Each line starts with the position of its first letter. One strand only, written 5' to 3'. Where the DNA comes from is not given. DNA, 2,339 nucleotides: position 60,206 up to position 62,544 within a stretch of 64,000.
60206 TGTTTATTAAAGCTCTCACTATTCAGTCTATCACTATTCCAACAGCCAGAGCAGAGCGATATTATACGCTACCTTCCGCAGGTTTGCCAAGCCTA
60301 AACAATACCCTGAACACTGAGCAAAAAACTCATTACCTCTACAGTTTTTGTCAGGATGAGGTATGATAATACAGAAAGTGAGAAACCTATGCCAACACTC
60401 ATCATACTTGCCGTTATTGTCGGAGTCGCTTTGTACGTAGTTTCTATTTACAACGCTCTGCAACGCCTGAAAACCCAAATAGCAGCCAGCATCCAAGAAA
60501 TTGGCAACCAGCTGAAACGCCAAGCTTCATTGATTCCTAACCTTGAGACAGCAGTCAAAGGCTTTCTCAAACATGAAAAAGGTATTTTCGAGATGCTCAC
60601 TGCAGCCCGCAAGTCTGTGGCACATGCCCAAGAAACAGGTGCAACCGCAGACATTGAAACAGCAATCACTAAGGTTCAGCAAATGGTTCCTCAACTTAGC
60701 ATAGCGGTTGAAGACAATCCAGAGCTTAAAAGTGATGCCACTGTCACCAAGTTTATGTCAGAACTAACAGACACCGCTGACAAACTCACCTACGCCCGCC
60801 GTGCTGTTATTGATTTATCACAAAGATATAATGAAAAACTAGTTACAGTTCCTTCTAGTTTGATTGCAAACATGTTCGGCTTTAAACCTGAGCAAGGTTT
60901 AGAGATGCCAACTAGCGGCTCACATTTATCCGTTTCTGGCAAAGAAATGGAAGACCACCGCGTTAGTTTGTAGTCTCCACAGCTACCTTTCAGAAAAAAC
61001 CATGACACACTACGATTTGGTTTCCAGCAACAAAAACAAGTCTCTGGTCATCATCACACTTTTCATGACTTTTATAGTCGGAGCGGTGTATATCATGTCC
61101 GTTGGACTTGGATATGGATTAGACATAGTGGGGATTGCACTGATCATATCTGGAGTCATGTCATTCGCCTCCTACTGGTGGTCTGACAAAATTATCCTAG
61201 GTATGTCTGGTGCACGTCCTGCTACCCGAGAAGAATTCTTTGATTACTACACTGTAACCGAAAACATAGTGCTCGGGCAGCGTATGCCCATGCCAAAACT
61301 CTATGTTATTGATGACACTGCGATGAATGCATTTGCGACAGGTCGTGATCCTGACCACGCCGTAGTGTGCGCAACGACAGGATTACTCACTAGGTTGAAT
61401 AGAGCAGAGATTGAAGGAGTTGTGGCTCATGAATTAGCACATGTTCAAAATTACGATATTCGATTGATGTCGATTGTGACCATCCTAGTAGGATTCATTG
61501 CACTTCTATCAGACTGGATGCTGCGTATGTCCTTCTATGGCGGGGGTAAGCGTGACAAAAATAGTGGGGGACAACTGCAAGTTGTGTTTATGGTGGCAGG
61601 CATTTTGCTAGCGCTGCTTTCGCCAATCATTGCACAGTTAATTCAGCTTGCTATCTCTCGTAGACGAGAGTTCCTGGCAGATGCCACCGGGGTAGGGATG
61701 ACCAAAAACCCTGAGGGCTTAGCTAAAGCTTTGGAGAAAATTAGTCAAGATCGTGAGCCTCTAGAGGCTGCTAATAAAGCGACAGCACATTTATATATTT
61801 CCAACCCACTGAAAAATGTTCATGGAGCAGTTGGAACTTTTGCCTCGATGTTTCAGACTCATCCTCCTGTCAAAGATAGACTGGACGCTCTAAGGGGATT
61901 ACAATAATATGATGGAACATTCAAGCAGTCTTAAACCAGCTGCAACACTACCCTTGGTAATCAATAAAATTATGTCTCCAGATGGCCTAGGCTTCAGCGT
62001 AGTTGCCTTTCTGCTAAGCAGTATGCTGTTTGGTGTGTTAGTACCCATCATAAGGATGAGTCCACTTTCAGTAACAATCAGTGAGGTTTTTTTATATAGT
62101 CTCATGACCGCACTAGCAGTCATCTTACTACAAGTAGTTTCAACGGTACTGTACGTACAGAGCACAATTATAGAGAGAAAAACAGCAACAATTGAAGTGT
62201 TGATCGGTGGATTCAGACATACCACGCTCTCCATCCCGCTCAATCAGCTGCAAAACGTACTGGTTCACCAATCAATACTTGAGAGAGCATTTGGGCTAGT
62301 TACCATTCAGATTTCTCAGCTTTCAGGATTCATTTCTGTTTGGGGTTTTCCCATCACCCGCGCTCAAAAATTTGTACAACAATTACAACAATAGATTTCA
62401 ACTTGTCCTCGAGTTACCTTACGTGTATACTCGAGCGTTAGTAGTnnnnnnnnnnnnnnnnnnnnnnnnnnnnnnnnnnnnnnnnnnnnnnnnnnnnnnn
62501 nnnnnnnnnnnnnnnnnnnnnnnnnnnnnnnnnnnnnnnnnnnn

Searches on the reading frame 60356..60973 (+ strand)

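Call 55: search_protein_families(library=pfam, proteins=[window:60356-60973:+], max_evalue=0.0001)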
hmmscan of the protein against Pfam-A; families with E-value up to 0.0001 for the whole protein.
window:60356-60973:+ (205 aa): 1 family
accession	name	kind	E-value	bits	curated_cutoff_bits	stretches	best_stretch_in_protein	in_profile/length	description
PF04011.17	LemA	-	1.2e-32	113.3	26.2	1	46-186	2-139/149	LemA family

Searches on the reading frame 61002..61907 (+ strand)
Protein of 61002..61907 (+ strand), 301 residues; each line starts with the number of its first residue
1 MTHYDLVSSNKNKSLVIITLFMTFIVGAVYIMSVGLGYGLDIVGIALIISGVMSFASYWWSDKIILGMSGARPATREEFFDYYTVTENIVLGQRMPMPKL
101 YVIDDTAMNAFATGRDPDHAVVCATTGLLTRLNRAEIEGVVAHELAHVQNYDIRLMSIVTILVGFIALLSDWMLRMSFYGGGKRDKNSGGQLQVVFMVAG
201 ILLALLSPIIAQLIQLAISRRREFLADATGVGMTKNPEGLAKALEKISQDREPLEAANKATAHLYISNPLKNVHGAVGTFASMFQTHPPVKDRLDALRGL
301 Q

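Call 55: search_protein_families(library=pfam, proteins=[window:61002-61907:+], max_evalue=0.0001)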
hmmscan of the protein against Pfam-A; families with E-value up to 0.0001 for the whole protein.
window:61002-61907:+ (301 aa): 1 family
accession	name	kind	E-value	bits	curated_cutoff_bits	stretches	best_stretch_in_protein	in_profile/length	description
PF01435.24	Peptidase_M48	-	4e-29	102.2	20.3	1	93-299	18-184/186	Peptidase family M48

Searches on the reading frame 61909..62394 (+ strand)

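Call 55: search_protein_families(library=pfam, proteins=[window:61909-62394:+], max_evalue=0.0001)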
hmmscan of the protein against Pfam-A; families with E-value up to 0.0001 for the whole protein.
window:61909-62394:+ (161 aa): 1 family
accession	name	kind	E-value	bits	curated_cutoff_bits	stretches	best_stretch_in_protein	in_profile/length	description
PF03703.20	bPH_2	-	9.4e-08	32.6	22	1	90-152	8-71/78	Bacterial PH domain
